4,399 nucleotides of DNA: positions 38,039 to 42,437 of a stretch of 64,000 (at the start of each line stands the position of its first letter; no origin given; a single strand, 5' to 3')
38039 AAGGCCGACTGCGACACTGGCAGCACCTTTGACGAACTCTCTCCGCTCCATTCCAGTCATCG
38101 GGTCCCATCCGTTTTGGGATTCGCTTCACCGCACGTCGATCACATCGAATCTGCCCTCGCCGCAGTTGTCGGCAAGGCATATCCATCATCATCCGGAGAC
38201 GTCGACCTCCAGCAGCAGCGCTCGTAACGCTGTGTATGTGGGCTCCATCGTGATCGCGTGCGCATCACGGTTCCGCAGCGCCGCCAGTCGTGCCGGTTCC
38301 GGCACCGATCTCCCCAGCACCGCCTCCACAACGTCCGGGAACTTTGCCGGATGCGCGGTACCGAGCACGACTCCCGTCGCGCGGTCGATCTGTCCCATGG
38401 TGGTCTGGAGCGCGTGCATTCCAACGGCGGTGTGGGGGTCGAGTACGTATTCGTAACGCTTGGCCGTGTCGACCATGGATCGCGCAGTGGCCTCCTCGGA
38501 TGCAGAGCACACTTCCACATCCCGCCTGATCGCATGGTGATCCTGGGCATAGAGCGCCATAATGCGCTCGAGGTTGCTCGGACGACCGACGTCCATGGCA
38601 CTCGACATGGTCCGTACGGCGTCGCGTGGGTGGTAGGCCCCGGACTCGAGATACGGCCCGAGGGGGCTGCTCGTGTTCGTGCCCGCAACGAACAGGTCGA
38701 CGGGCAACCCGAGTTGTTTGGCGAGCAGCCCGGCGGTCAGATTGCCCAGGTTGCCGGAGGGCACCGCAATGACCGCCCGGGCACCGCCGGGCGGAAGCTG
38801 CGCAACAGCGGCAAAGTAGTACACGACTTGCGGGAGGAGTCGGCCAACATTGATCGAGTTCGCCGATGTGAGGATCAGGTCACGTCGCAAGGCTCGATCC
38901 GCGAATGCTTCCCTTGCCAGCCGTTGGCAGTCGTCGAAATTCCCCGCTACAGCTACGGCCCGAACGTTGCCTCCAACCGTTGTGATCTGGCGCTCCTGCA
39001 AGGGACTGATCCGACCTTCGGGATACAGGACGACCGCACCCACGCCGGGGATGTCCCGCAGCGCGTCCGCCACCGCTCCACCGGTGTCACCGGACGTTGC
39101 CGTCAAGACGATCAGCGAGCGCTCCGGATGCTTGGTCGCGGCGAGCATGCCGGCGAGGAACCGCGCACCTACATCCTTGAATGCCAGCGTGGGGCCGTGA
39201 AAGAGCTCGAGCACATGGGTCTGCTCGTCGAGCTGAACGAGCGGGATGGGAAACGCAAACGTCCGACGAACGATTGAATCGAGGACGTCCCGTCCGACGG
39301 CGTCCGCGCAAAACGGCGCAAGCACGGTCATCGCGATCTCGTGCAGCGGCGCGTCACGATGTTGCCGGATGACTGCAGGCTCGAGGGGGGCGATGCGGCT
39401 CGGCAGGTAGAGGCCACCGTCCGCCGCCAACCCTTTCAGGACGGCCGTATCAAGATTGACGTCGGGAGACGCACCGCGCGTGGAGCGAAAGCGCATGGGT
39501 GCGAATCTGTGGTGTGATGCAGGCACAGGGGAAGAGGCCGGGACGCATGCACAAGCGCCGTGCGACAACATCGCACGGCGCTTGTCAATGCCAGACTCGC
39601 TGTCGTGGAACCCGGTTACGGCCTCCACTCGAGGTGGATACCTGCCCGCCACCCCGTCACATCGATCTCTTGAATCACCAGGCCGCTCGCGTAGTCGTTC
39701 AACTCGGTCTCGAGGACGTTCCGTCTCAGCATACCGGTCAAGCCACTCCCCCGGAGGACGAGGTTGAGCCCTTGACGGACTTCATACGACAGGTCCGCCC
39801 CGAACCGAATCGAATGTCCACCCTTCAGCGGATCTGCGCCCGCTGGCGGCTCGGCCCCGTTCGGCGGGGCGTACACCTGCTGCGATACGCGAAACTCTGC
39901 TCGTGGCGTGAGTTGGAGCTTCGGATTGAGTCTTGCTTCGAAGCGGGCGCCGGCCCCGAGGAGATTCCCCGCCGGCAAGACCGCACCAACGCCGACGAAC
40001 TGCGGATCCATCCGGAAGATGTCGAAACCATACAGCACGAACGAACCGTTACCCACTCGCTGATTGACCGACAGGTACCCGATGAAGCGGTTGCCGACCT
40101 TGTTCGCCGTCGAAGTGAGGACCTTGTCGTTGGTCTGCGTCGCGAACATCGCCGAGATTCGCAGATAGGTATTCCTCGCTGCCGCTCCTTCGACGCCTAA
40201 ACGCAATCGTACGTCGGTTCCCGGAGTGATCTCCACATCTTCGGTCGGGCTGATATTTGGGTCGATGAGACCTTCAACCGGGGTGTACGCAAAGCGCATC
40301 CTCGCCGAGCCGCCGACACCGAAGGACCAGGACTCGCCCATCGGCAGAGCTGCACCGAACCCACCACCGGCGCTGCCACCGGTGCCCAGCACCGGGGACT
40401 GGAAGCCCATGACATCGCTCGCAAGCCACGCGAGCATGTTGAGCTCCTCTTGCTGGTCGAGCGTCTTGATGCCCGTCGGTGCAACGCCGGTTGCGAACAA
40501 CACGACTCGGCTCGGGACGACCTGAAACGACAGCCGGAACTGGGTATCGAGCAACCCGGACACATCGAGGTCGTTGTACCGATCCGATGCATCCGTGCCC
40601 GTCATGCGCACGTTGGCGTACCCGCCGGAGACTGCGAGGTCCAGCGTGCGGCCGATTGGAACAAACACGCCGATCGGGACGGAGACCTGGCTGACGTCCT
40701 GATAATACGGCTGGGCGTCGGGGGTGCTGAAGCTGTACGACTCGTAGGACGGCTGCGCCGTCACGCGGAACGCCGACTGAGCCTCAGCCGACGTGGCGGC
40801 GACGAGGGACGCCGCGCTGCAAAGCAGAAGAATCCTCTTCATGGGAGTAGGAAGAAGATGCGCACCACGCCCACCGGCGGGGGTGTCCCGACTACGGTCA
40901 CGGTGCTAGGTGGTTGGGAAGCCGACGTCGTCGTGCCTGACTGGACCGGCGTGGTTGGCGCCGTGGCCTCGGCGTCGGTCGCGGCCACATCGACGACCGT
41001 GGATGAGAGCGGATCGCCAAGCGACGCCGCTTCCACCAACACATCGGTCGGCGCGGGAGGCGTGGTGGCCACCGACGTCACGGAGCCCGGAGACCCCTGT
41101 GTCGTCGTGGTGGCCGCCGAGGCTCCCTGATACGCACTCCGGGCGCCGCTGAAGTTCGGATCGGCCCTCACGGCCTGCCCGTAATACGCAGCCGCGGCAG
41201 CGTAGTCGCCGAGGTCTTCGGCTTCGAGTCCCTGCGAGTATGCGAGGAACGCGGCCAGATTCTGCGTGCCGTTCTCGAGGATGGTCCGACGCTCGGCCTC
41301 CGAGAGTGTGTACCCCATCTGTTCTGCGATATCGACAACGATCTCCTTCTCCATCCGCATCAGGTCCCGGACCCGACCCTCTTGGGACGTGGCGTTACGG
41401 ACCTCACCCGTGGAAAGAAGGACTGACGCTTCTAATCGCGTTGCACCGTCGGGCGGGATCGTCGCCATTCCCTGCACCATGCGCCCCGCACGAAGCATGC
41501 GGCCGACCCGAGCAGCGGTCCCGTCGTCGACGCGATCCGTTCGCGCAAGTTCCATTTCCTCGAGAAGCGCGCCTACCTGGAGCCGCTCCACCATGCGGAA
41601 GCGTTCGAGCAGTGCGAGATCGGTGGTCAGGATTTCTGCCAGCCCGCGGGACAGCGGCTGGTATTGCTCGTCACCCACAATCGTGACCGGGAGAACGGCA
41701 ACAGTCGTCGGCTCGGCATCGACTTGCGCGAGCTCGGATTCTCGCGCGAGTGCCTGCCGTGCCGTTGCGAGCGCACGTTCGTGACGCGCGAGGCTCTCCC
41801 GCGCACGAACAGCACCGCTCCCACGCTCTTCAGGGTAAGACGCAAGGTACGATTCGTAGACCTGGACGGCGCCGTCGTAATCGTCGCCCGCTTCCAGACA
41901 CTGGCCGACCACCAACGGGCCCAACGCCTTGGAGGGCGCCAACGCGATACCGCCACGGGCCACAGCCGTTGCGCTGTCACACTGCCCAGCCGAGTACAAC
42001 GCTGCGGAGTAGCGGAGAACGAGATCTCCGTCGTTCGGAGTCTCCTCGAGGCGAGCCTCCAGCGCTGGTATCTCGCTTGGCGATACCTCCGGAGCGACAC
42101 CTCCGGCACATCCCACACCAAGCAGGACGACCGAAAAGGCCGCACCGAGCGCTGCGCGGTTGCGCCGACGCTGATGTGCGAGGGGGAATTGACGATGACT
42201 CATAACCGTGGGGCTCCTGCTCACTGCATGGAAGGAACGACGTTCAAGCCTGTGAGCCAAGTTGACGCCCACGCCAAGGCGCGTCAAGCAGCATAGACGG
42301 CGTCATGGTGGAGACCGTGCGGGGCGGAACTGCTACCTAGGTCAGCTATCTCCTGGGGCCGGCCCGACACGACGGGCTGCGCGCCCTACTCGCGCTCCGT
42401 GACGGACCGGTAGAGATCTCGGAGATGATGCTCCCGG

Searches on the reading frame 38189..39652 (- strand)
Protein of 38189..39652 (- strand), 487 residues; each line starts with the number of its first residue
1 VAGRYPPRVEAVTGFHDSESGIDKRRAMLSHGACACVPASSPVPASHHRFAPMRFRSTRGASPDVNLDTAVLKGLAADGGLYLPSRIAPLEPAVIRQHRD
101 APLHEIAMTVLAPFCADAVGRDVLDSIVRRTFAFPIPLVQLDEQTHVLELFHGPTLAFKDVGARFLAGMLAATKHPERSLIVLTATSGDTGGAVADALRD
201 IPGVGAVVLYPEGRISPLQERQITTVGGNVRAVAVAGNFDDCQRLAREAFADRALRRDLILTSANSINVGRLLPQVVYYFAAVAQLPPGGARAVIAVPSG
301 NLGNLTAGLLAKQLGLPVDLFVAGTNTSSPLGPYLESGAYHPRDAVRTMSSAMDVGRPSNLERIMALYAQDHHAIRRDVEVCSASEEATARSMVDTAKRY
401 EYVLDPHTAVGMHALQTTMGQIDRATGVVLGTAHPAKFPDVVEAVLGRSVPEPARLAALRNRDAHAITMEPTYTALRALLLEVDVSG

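Call 60: search_protein_families(library=pfam, proteins=[window:38189-39652:-], max_evalue=0.000001)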
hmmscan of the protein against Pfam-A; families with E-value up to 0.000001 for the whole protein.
window:38189-39652:- (487 aa): 3 families
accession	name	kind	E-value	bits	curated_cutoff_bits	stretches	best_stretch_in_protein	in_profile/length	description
PF00291.31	PALP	-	1.7e-24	87.1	35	1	148-429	28-290/295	Pyridoxal-phosphate dependent enzyme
PF14821.11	Thr_synth_N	-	2.1e-18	66.6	25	1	54-132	1-79/79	Threonine synthase N terminus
PF24857.1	THR4_C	-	1.9e-07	31.5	27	1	408-447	1-42/85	Threonine synthase, C-terminal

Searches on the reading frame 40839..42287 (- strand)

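Call 60: search_protein_families(library=pfam, proteins=[window:40839-42287:-], max_evalue=0.000001)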
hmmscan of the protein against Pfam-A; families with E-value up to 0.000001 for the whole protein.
window:40839-42287:- (482 aa): 1 family
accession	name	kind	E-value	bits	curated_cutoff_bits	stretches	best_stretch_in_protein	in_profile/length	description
PF03783.19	CsgG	-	4.7e-07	29.8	20.8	1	211-274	35-97/210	Curli production assembly/transport component CsgG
